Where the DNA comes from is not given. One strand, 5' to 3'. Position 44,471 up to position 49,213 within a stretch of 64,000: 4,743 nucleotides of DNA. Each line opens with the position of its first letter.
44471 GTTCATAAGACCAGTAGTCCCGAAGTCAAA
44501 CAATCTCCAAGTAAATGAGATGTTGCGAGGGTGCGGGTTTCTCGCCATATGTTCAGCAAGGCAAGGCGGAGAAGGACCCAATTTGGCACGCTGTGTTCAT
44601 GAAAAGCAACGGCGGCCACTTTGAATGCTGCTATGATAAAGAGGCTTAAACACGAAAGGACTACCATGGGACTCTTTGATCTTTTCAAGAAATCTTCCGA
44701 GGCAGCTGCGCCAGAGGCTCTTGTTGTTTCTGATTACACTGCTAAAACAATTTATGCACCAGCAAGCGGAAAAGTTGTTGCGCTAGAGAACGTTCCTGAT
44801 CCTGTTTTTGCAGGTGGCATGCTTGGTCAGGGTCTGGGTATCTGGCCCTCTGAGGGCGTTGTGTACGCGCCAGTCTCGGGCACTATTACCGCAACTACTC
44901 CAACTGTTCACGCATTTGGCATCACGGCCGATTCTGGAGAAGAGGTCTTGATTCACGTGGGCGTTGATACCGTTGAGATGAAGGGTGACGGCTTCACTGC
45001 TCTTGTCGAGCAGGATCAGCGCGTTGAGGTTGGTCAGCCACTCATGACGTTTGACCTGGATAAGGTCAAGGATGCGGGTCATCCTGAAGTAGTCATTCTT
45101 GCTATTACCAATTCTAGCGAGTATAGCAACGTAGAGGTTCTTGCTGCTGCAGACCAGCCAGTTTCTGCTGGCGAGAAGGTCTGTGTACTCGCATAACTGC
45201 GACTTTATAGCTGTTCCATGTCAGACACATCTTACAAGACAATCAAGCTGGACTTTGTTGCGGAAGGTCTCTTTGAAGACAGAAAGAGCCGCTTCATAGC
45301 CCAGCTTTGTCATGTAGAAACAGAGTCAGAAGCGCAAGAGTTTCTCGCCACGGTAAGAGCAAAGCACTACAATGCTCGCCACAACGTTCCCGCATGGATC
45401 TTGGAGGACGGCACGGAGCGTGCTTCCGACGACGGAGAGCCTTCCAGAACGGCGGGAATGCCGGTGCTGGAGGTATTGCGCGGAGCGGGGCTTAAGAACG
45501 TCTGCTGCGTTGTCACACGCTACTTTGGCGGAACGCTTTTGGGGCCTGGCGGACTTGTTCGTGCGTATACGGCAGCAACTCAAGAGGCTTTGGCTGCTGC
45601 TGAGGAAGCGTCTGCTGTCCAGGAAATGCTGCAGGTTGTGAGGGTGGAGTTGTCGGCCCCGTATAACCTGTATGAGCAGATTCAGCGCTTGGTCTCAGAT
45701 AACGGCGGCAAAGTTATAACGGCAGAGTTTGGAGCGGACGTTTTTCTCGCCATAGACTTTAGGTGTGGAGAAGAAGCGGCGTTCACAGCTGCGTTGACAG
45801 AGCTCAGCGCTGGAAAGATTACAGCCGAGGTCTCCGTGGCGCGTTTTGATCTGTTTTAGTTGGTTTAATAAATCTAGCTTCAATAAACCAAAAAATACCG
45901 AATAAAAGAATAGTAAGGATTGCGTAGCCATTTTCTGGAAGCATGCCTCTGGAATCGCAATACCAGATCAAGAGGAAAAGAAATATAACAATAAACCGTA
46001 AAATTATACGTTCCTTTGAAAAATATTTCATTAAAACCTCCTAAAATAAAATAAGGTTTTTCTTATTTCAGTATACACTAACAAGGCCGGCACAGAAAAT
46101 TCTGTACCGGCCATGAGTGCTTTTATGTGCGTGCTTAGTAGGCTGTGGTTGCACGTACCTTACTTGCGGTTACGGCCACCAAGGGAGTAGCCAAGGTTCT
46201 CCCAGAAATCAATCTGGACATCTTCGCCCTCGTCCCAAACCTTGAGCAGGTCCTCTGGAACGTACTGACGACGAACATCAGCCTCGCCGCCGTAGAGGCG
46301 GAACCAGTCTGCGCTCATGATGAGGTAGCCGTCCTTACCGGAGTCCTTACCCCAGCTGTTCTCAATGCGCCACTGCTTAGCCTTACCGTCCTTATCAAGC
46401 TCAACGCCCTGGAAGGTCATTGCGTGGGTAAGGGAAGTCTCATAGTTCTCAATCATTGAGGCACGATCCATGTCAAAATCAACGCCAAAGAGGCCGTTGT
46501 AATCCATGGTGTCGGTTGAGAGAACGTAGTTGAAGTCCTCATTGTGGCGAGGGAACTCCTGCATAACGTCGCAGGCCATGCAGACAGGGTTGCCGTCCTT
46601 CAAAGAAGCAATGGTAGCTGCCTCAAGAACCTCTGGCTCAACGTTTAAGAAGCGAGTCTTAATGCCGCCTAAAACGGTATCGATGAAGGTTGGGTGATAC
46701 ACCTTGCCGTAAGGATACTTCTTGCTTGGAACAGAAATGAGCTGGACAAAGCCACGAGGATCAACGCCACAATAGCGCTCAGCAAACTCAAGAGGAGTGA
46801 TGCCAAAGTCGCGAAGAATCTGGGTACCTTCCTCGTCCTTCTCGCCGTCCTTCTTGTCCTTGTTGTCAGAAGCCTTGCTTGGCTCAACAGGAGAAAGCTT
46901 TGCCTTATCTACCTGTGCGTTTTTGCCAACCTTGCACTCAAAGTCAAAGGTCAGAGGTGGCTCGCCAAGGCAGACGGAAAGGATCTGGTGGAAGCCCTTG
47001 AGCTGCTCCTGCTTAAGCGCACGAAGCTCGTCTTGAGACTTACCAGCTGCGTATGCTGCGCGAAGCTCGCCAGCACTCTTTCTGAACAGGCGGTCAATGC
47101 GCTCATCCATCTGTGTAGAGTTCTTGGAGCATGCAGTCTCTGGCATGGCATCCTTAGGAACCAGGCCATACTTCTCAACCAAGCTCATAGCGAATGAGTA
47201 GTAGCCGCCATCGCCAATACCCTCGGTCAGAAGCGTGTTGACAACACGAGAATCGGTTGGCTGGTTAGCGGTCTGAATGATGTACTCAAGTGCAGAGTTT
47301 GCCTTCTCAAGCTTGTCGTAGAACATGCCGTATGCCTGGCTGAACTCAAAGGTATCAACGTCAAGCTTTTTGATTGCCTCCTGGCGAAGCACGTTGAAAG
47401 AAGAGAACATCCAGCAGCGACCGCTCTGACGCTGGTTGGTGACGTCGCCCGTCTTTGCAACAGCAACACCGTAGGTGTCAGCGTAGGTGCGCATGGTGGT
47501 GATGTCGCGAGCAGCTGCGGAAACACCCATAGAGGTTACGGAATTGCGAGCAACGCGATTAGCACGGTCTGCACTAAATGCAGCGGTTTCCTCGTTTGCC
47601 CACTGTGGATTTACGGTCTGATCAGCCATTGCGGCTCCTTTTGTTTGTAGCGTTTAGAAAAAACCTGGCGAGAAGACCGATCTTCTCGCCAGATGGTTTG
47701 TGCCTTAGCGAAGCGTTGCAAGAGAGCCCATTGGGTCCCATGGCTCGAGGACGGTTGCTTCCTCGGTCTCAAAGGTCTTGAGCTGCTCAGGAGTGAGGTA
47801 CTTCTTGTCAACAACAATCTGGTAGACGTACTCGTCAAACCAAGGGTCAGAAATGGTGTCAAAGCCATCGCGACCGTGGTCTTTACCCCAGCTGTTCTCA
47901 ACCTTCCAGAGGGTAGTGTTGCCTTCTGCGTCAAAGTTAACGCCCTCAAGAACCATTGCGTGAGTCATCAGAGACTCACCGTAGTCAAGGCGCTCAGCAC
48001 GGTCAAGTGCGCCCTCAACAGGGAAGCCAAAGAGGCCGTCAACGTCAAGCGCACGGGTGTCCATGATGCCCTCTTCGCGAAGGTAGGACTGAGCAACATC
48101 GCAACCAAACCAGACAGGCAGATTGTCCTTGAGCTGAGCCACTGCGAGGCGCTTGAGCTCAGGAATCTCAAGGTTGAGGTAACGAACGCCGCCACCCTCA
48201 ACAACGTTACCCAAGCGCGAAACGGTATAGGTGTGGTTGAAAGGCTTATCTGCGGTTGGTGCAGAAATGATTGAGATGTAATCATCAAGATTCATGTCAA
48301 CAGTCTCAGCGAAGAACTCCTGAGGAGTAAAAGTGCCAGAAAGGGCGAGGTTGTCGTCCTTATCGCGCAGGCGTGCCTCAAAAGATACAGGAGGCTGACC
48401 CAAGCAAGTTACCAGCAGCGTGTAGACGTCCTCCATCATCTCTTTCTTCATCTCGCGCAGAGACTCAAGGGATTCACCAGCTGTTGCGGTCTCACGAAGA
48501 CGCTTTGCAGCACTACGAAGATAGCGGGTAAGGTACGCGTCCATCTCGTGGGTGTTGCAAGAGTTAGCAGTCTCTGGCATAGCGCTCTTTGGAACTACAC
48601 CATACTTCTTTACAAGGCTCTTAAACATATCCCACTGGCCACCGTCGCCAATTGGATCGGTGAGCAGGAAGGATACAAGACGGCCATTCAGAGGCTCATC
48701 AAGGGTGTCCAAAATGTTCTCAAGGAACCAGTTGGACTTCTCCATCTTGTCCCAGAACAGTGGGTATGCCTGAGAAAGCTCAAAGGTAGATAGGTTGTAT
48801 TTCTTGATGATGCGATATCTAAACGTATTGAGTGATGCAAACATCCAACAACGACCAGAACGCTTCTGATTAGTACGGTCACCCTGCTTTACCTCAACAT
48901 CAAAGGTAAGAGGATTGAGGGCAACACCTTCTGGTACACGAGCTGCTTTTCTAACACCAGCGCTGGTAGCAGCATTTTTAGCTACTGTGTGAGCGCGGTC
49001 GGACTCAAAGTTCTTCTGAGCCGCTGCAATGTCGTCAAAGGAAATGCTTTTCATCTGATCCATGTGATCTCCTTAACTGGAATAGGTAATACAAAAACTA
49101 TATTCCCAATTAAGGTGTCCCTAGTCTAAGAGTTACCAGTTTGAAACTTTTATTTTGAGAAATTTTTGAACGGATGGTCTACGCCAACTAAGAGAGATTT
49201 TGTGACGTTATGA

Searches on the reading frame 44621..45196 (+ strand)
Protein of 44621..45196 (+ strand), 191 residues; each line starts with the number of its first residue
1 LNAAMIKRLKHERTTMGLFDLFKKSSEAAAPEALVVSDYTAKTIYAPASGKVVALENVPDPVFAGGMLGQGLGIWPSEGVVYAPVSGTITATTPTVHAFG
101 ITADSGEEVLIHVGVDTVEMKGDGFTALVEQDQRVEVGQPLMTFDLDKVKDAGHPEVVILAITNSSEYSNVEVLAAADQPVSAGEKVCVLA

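Call 80: search_protein_families(library=pfam, proteins=[window:44621-45196:+], max_evalue=0.001)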
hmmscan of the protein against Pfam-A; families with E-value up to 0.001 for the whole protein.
window:44621-45196:+ (191 aa): 3 families
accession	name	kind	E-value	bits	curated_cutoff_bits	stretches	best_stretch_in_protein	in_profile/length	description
PF00358.26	PTS_EIIA_1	-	5.2e-49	165.6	27.2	1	43-167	2-126/127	phosphoenolpyruvate-dependent sugar phosphotransferase system, EIIA 1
PF13375.12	RnfC_N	-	1.1e-05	25.8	25.6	0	60-100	50-88/101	RnfC Barrel sandwich hybrid domain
PF13533.13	Biotin_lipoyl_2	-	0.0008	19.6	29.8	0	129-145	16-32/32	Biotin-lipoyl like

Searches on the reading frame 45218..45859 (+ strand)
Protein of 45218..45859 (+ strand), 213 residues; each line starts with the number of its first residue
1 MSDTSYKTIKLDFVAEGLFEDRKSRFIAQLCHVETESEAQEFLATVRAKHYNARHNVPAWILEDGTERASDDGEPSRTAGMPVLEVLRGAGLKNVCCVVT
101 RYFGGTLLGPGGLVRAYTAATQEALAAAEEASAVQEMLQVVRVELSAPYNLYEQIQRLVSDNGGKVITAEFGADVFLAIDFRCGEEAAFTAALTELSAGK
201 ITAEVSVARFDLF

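Call 80: search_protein_families(library=pfam, proteins=[window:45218-45859:+], max_evalue=0.001)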
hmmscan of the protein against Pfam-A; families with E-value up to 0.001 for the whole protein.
window:45218-45859:+ (213 aa): 2 families
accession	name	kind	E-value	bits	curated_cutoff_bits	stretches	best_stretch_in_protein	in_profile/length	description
PF01205.25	UPF0029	-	5.6e-39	132.9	27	1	22-125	1-107/107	Uncharacterized protein family UPF0029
PF09186.17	DUF1949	-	9.8e-11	41.8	23.7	1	146-200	2-56/56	Domain of unknown function (DUF1949)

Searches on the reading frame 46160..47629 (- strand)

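Call 80: search_protein_families(library=pfam, proteins=[window:46160-47629:-], max_evalue=0.001)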
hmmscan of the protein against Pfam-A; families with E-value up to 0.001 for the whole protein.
window:46160-47629:- (489 aa): 2 families
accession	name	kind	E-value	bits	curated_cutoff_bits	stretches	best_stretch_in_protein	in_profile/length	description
PF03051.21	Peptidase_C1_2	-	3.2e-123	412.2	22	2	9-249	5-244/438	Peptidase C1-like family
PF00112.29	Peptidase_C1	-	1.1e-07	32.6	20.7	1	397-440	163-204/220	Papain family cysteine protease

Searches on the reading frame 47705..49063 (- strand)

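Call 80: search_protein_families(library=pfam, proteins=[window:47705-49063:-], max_evalue=0.001)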
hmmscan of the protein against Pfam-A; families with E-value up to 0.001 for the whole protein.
window:47705-49063:- (452 aa): 2 families
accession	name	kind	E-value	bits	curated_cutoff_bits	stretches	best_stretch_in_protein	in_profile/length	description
PF03051.21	Peptidase_C1_2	-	3e-167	557.3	22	1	7-446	2-438/438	Peptidase C1-like family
PF00112.29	Peptidase_C1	-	9.9e-07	29.5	20.7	0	366-404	166-202/220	Papain family cysteine protease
